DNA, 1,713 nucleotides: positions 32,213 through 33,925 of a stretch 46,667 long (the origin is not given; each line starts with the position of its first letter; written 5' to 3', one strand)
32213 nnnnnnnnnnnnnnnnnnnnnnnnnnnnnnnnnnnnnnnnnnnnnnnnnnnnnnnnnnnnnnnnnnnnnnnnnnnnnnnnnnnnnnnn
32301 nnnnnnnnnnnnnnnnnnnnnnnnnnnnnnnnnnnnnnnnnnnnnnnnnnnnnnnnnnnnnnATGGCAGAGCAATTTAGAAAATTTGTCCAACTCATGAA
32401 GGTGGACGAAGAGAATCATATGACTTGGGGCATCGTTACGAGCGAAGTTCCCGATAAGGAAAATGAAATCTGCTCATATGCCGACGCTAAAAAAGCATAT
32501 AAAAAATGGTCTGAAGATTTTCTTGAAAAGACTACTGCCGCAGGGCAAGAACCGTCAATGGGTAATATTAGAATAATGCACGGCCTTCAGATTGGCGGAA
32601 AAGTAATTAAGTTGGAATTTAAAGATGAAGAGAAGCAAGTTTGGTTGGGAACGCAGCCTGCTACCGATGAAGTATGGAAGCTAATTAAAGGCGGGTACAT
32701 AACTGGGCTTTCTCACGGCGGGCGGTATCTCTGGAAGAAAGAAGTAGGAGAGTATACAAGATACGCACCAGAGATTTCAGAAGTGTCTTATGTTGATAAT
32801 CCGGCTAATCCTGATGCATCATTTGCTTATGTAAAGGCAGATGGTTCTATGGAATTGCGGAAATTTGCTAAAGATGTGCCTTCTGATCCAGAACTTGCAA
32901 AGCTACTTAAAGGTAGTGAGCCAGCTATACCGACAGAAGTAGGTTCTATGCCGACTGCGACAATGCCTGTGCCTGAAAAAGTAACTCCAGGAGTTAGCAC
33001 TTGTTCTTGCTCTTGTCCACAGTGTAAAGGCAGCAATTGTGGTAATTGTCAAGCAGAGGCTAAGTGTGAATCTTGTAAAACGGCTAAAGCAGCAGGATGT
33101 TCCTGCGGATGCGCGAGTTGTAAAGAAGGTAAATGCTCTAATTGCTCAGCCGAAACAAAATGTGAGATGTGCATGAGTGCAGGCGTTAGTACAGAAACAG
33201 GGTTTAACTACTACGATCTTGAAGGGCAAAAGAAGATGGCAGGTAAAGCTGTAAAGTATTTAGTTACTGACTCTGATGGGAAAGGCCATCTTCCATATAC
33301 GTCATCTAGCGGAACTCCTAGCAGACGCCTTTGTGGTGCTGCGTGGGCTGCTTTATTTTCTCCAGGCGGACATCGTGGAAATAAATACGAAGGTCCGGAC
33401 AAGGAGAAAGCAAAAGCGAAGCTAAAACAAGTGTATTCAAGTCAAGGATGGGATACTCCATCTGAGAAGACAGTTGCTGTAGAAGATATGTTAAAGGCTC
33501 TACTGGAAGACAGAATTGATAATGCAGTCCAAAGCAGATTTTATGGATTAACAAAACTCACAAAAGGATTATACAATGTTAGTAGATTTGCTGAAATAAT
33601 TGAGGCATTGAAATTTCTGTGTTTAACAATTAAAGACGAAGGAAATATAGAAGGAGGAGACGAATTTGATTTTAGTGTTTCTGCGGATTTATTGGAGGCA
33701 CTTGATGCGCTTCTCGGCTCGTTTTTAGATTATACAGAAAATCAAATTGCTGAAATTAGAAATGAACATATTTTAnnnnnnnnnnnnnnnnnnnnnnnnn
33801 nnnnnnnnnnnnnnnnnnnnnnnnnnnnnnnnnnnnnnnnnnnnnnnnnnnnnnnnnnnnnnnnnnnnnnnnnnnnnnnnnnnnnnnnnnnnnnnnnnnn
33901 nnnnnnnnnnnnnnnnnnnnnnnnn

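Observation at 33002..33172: Metallothionein-like tandem Cys repeats inserted in the prohead-protease-like protein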

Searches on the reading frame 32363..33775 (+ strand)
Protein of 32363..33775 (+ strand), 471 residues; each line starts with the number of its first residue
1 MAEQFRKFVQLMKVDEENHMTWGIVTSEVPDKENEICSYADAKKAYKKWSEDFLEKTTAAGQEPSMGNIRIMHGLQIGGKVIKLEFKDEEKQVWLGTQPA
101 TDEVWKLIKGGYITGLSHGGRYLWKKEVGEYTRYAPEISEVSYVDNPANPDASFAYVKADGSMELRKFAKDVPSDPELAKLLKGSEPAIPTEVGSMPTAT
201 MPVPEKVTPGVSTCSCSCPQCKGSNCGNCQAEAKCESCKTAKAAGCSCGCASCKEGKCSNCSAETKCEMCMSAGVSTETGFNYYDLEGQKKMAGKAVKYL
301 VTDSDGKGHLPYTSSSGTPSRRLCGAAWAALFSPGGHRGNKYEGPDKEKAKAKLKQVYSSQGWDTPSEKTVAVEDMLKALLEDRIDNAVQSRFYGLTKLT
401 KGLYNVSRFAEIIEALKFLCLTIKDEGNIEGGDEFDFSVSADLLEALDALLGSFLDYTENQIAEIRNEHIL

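Call 3: search_protein_families(library=pfam, proteins=[window:32363-33775:+], max_evalue=0.1)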
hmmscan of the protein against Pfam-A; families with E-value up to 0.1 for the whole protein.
window:32363-33775:+ (471 aa): 2 families
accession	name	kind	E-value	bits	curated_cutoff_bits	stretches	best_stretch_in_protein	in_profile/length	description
PF14550.11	Peptidase_S78_2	-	0.0049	17.3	24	1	10-120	4-120/126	Putative phage serine protease XkdF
PF04586.22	Peptidase_S78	-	0.0071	16.9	21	1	99-158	91-156/165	Caudovirus prohead serine protease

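Call 4: search_protein_families(library=phrogs, proteins=[window:32363-33775:+], max_evalue=0.01)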
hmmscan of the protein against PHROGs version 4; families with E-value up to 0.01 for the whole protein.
window:32363-33775:+ (471 aa): 6 families
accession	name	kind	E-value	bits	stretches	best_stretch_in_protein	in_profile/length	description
phrog_21715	-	unknown function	2.1e-12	48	1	14-175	14-162/381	-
phrog_617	-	head and packaging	3.5e-05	23.9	1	92-160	90-164/626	major head protein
phrog_3017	-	head and packaging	3.6e-05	24.2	1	3-120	34-150/402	head maturation protease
phrog_80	-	head and packaging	4e-05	24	1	101-169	316-390/607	head maturation protease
phrog_1530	-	other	0.00015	22.2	1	9-139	237-366/379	DNA methyltransferase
phrog_9427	-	head and packaging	0.00049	20.4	1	10-154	20-165/453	head maturation protease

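Call 5: find_homologous_proteins(query=window:32363-33775:+, max_evalue=0.001)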
Query window:32363-33775:+ (471 aa): 190 proteins with E <= 0.001 among 8000 candidates; the best 120 are listed.
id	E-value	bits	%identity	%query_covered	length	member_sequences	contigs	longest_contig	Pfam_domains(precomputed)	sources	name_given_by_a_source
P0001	0.0e+0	1088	100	100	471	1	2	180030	PF14550.12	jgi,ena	-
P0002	1.2e-256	870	86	96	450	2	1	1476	-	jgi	-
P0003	5.4e-230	782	76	100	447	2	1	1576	PF14550.12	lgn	-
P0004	2.1e-155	536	58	99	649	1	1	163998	-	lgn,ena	-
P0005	7.2e-124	432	48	98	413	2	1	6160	PF14550.12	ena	-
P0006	9.4e-119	415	52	89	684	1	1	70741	-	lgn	-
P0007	7.0e-117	409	47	100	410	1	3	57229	-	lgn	-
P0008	9.1e-110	386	63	39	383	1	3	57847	-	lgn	-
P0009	1.1e-109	385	48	97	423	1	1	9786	PF14550.12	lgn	-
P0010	1.3e-95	339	41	98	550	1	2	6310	-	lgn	-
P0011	4.8e-95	337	41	99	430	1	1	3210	-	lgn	-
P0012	3.6e-92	328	40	99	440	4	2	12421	-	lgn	-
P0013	5.0e-92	327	43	97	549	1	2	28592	-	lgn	-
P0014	1.1e-91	326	62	38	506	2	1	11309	PF14550.12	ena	-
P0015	1.7e-91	326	60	39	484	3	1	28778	PF14550.12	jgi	-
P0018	2.0e-90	322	59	40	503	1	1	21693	PF14550.12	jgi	jgi:hypothetical protein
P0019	5.5e-90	321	40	96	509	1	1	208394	-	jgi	jgi:hypothetical protein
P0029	1.0e-80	290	37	96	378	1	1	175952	-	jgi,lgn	jgi:hypothetical protein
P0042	5.2e-75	271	58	41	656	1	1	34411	PF14550.12,PF20223.4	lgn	-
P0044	3.7e-74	268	67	35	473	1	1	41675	PF14550.12,PF20223.4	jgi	-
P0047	2.7e-71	259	64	39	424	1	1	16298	PF14550.12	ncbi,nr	ncbi:MAG TPA: XkdF-like putative serine protease domain-containing protein [Candidatus Binatia bacte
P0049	1.2e-70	257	65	36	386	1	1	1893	PF14550.12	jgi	jgi:hypothetical protein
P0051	4.6e-70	255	61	39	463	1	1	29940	PF14550.12,PF20223.4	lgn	-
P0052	6.2e-70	254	61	40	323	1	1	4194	PF14550.12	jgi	jgi:hypothetical protein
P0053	8.3e-70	254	62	37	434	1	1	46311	PF14550.12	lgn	-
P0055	2.8e-69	252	68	35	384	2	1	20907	PF14550.12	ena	-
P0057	4.4e-69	252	62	39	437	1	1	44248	PF14550.12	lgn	-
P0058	5.3e-69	251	60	39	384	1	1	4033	PF14550.12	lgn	-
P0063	3.8e-67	245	61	37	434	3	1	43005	PF14550.12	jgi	-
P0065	5.5e-67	245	61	38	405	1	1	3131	PF14550.12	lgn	-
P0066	1.7e-65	240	59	38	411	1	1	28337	PF14550.12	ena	-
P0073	1.1e-60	224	60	34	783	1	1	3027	PF14550.12,PF20223.4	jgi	jgi:hypothetical protein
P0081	7.5e-56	208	55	35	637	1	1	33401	PF20223.4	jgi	jgi:hypothetical protein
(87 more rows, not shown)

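Call 6: search_dna_similar(query=window:32363-33775:+, collection=phages, mode=protein, max_rows=40)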
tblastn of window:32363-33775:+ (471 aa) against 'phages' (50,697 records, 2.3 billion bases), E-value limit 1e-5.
Records with a match: 3; places in all: 3; records where one place covers at least 80% of the query: 0.
Best place of each record, by identity: <60% 3.
By first word of the organism name: Brevundimonas 2; Streptomyces 1.
By host as written in the record: Brevundimonas pondensis LVF1 2; Streptomyces viridochromogenes DSM40736 1.
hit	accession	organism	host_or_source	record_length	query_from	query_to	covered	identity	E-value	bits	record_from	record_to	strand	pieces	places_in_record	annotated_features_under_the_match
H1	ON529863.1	Brevundimonas phage vB_BpoS-Polewnik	Brevundimonas pondensis LVF1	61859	6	179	37%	37.1%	4e-25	115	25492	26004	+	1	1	hypothetical protein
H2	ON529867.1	Brevundimonas phage vB_BpoS-Strzyga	Brevundimonas pondensis LVF1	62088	6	179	37%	37.1%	6e-25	114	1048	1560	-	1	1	hypothetical protein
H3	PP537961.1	Streptomyces phage Francob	Streptomyces viridochromogenes DSM40736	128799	3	175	37%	26.0%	4e-6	56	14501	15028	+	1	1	25: capsid maturation protease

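Call 10: search_protein_families(library=pfam, proteins=[P0042, P0073, P0004, P0019, P0081, P0010], max_evalue=1)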
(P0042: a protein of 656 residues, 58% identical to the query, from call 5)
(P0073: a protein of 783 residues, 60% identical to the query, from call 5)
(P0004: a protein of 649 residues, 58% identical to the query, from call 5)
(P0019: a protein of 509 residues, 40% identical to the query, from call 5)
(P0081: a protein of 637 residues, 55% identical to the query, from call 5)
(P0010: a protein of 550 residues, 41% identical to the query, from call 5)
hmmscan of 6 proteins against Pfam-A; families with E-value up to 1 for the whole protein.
P0042 (656 aa): 8 families
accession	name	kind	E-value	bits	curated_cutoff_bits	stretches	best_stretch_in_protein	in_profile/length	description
PF20223.3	DUF6582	-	8.1e-09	36.1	27.3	1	327-377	29-82/83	Family of unknown function (DUF6582)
PF12761.13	End3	-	7.9e-05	23.2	25.2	1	403-504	7-105/115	Actin cytoskeleton-regulatory complex protein END3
PF03748.19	FliL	-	0.0038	18.2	24.6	0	255-283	57-85/103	Flagellar basal body-associated protein FliL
PF14550.11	Peptidase_S78_2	-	0.0083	16.6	24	1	136-183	73-121/126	Putative phage serine protease XkdF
PF20936.3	GCIP_C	-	0.025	15.4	36.2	1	519-606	11-81/106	Grap2 and cyclin-D-interacting, C-terminal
PF08776.16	VASP_tetra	-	0.026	14.5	25.8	1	265-282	4-21/36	VASP tetramerisation domain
PF10157.14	BORCS6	-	0.13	12.9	35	0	484-543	11-70/101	BLOC-1-related complex sub-unit 6 C-terminal helix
PF14841.11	FliG_M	-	0.21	12.3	25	0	448-500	21-73/76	FliG middle domain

P0073 (783 aa): 8 families
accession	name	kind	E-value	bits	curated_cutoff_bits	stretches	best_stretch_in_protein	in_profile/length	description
PF20223.3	DUF6582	-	1.5e-14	54.6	27.3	1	389-454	14-74/83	Family of unknown function (DUF6582)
PF14550.11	Peptidase_S78_2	-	0.00014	22.3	24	1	24-132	6-120/126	Putative phage serine protease XkdF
PF05794.18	Tcp11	-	0.021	14.4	27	1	470-661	241-416/436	T-complex protein 11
PF04586.22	Peptidase_S78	-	0.041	14.5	21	1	107-167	87-153/165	Caudovirus prohead serine protease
PF01442.23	Apolipoprotein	-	0.054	13.6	90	0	669-742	51-124/190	Apolipoprotein A1/A4/E domain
PF25472.1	DUF7902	-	0.18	12.5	26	0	615-662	1-48/85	Domain of unknown function (DUF7902)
PF14361.12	RsbRD_N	-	0.23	12.6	24.3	0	502-572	2-76/104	RsbT co-antagonist protein rsbRD N-terminal domain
PF06103.16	DUF948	-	0.49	11.1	37.2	0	540-594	31-85/89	Bacterial protein of unknown function (DUF948)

P0004 (649 aa): 0 families

P0019 (509 aa): 0 families

P0081 (637 aa): 6 families
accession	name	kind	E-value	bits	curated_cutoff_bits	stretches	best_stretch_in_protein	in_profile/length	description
PF20223.3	DUF6582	-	2.1e-05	25.2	27.3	1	273-316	37-83/83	Family of unknown function (DUF6582)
PF12773.13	DZR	-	0.04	14.5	27.3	1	126-147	22-44/45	Double zinc ribbon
PF17032.10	Zn_ribbon_15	-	0.042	15.1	28.9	1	127-148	52-73/73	zinc-ribbon family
PF06452.16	CBM9_1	-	0.055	13.8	23.4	1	361-429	51-117/185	Carbohydrate family 9 binding domain-like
PF13248.11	Zn_ribbon_3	-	0.24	11.4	27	1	128-147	3-22/26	zinc-ribbon domain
PF20000.4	fvmX2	-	0.26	11.2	27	1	542-581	140-179/261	FtsH ternary system domain X2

P0010 (550 aa): 1 family
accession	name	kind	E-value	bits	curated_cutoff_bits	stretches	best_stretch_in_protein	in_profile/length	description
PF02978.25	SRP_SPB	-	0.075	13.9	27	1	361-385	32-56/91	Signal peptide binding domain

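Call 14: find_encoding_contigs(protein=P0001, flank=10000, max_places=3)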
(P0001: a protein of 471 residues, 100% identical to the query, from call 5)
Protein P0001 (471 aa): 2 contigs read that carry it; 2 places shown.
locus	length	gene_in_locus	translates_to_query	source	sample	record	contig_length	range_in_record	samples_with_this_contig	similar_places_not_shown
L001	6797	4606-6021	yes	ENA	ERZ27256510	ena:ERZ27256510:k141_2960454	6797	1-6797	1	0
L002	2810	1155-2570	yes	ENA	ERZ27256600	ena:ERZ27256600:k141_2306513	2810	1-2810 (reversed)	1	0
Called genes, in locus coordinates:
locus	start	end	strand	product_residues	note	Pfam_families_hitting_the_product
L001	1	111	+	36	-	?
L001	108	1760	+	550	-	-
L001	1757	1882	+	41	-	PF01541:GIY-YIG (weak)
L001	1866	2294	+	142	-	-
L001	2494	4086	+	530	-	PF04860:Phage_portal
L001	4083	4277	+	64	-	-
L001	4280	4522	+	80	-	-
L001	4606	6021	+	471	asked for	PF14550:Peptidase_S78_2 (weak)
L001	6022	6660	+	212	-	PF01541:GIY-YIG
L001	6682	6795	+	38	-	?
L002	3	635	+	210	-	?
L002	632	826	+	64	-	-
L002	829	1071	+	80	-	-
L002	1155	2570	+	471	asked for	PF14550:Peptidase_S78_2 (weak)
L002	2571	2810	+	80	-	?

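Call 15: find_encoding_contigs(protein=P0004, flank=7000, max_places=1)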
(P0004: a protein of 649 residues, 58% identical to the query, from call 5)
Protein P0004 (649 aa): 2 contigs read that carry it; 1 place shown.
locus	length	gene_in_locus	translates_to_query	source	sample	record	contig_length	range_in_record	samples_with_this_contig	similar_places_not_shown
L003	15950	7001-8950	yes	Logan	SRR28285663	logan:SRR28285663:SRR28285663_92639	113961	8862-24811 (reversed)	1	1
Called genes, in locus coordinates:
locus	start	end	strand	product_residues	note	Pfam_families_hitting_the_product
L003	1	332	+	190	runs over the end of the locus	PF13578:Methyltransf_24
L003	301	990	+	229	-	-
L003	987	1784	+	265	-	-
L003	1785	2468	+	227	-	-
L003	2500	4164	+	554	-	-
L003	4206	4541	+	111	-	-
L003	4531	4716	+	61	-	-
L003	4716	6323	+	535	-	PF04860:Phage_portal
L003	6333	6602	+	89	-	-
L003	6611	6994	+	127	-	-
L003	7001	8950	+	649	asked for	-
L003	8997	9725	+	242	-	-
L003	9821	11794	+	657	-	-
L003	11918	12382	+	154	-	-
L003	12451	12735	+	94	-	-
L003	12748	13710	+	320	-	PF01073:3Beta_HSD, PF01370:Epimerase, PF02719:Polysacc_synt_2, PF04321:RmlD_sub_bind, PF05368:NmrA (weak), PF07993:NAD_binding_4 (faint), PF13460:NAD_binding_10, PF16363:GDP_Man_Dehyd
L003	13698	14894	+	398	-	PF08421:Methyltransf_13, PF13489:Methyltransf_23, PF08241:Methyltransf_11 (weak), PF08242:Methyltransf_12 (weak), PF08484:Methyltransf_14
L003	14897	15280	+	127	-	PF00190:Cupin_1 (weak)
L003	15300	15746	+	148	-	-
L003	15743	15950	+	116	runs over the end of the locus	-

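Call 16: find_encoding_contigs(protein=P0019, flank=7000, max_places=1)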
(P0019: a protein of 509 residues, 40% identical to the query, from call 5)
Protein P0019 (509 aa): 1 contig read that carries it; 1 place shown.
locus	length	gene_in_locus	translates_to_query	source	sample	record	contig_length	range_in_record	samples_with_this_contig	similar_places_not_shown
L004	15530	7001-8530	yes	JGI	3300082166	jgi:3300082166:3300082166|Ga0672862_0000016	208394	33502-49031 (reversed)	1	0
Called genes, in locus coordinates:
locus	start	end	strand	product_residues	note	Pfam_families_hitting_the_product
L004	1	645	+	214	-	-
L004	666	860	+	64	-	-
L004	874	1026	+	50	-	PF11752:DUF3309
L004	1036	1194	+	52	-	-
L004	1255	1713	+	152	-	-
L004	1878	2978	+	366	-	PF14239:RRXRR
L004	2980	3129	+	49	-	-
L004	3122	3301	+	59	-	-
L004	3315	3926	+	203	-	-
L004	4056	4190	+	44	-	-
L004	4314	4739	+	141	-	-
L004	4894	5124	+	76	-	PF00196:GerE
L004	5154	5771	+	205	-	-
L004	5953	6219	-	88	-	-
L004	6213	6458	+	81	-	-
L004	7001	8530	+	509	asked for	-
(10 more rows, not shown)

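Call 17: find_encoding_contigs(protein=P0029, flank=7000, max_places=1)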
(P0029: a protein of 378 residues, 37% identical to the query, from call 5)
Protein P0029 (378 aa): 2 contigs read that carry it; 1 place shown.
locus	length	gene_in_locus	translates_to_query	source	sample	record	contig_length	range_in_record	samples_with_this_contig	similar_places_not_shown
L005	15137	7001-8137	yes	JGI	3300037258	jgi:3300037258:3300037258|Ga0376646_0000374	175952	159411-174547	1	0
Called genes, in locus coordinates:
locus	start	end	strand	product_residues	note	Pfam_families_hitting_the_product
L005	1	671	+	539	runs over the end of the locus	-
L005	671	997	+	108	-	-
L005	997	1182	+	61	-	-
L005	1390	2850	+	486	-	PF04860:Phage_portal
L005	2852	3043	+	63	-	-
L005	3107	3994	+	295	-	-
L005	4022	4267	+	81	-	-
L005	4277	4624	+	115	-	-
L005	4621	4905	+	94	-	-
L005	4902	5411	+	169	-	-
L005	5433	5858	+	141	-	PF08448:PAS_4 (weak)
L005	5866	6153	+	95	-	-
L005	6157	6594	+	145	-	PF10908:Tlde1_dom (weak)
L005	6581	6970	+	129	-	-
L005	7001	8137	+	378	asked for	-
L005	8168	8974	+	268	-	-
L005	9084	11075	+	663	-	-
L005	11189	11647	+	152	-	-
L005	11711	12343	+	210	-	PF07588:DUF1554 (faint)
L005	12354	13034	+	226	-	-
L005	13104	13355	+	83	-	-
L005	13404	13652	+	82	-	-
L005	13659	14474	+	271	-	PF04480:DUF559 (weak)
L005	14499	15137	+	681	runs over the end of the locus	?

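Call 19: predict_structure(alignment_id=A1)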
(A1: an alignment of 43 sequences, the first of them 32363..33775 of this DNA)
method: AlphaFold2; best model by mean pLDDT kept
length: 471 residues; sequences in the alignment: 43
mean_pLDDT: 74.0   pTM: 0.44
mean pLDDT of the five models: 74.0, 72.2, 72.0, 70.2, 69.4
residues with pLDDT >= 90: 143; 70-90: 156; 50-70: 97; < 50: 75
segments of 3 or more residues with pLDDT < 50: 195-213, 238-244, 269-294, 393-404, 433-437
pLDDT, mean of each block of 10 residues (from residue 1): 60 90 91 91 96 91 89 83 94 95 92 88 94 94 73 82 83 85 60 48 41 52 57 51 56 69 56 37 36 68 91 92 91 80 90 94 86 73 61 46 57 75 66 50 74 78 72 45
secondary structure, 60 per line:
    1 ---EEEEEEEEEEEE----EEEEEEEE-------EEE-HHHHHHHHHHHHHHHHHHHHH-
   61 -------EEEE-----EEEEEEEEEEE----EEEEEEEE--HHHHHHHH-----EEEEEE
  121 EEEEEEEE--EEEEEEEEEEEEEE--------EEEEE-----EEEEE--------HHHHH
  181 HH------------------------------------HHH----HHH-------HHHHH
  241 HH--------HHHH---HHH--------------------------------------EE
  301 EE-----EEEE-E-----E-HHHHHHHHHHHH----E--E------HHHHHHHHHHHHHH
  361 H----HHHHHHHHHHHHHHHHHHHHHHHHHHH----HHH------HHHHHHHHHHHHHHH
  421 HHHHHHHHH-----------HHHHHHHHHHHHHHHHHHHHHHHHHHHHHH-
elements in order: E4-15 E20-27 E35-37 H39-59 E68-71 E77-87 E92-99 H102-109 E115-128 E131-144 E153-157 E163-167 H176-182 H236-242 H251-254 E299-302 E308-311 H321-332 H347-361 H366-392 H406-429 H441-470

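Call 22: fold_search(model_id=the predicted structure, library=pdb)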
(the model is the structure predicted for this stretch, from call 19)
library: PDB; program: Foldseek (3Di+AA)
matches with E <= 10: 1096; with E <= 0.001: 0
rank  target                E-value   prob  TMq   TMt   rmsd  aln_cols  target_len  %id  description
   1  6kz4_A                9.4e-02  0.23  0.10  0.12  12.2       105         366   11  YebT domain 5-7 (released 2020-01-15)
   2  8slb_H                1.2e-01  0.13  0.12  0.22  16.0       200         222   10  X-ray structure of CorA N-terminal domain in complex with conformation-specific synthetic antibody C12 (released 2023-06-07)
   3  7yck_D                1.3e-01  0.09  0.10  0.18  12.0       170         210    7  Crystal structure of SARS-CoV-2 Spike RBD in complex with FP-12A Fab (released 2023-02-01)
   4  5ur8_A                1.5e-01  0.13  0.09  0.15  10.0       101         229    8  Human antibody fragment (Fab) to meningococcal Factor H binding protein (released 2018-02-14)
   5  3zod                  1.5e-01  0.07  0.07  0.16  15.2       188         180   11  Crystal structure of FMN-binding protein (NP_142786.1) from Pyrococcus horikoshii with bound benzene-1,4-diol (released 2014-05-14)
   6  9b6q_H                1.7e-01  0.14  0.09  0.22  10.6        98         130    5  Fab1-4 in complex with the capsid of Adeno-associated virus type 9 (released 2025-04-16)
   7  2r6v                  1.8e-01  0.07  0.07  0.16  15.1       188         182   11  Crystal structure of FMN-binding protein (NP_142786.1) from Pyrococcus horikoshii at 1.35 A resolution (released 2007-09-25)
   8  8si1_D                2.2e-01  0.09  0.10  0.18  14.4       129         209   12  Ara h 6 16A8 complex (released 2024-12-25)
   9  7n4m_L                2.2e-01  0.08  0.10  0.18  12.3       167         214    8  Crystal structure of SARS-CoV-2 receptor binding domain in complex with neutralizing human antibody WRAIR-2151. (released 2021-11-10)
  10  8rrn_C                2.2e-01  0.08  0.08  0.15  12.1       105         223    7  Crystal structure of the SARS-CoV-2 S RBD in complex with pT1616 Fab (released 2024-10-30)
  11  4xbg_J                2.2e-01  0.08  0.09  0.15  11.2       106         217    9  Crystal structure of human 4E10 Fab in complex with phosphatidic acid (06:0 PA): 2.73 A resolution (released 2016-02-03)
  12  9a3a_MODEL_1_A        2.3e-01  0.12  0.10  0.23  22.6       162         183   10  Model of E. coli MlaD by in-cell photo-crosslinking MS and deep learning (released 2023-02-24)
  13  5e68_A                2.4e-01  0.25  0.11  0.25   8.2       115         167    9  High resolution crystal structure of LuxS - Quorum sensor molecular complex from Salmonella typhi at 1.58 Angstroms (released 2016-10-12)
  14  5ibu_H                2.4e-01  0.11  0.12  0.22  11.8       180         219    8  6652 Fab (unbound) (released 2016-11-09)
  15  3afq_A                2.4e-01  0.08  0.07  0.18  11.6        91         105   13  Crystal structure of the single-stranded DNA binding protein from Mycobacterium leprae (Form II) (released 2010-10-06)
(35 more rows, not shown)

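Call 37: search_protein_families(library=ncbifam, proteins=[window:32363-33775:+], max_evalue=0.1)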
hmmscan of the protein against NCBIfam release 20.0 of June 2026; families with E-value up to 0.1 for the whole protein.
window:32363-33775:+ (471 aa): 1 family
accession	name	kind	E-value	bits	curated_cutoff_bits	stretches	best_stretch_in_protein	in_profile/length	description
TIGR01543.1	proheadase_HK97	equivalog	0.0043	17.2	59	1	95-159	72-140/142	HK97 family phage prohead protease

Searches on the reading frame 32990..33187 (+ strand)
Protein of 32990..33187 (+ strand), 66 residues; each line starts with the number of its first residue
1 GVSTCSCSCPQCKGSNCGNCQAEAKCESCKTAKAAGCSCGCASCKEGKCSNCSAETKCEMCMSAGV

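Call 10: search_protein_families(library=pfam, proteins=[window:33002-33184:+], max_evalue=1)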
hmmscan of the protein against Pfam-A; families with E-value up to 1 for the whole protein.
seq(61 aa): 0 families

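Call 62: search_dna_similar(query=window:32990-33187:+, collection=phages, mode=protein, max_evalue=1, max_rows=40)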
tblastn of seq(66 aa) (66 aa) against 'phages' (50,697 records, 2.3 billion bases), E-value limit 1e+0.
No match.
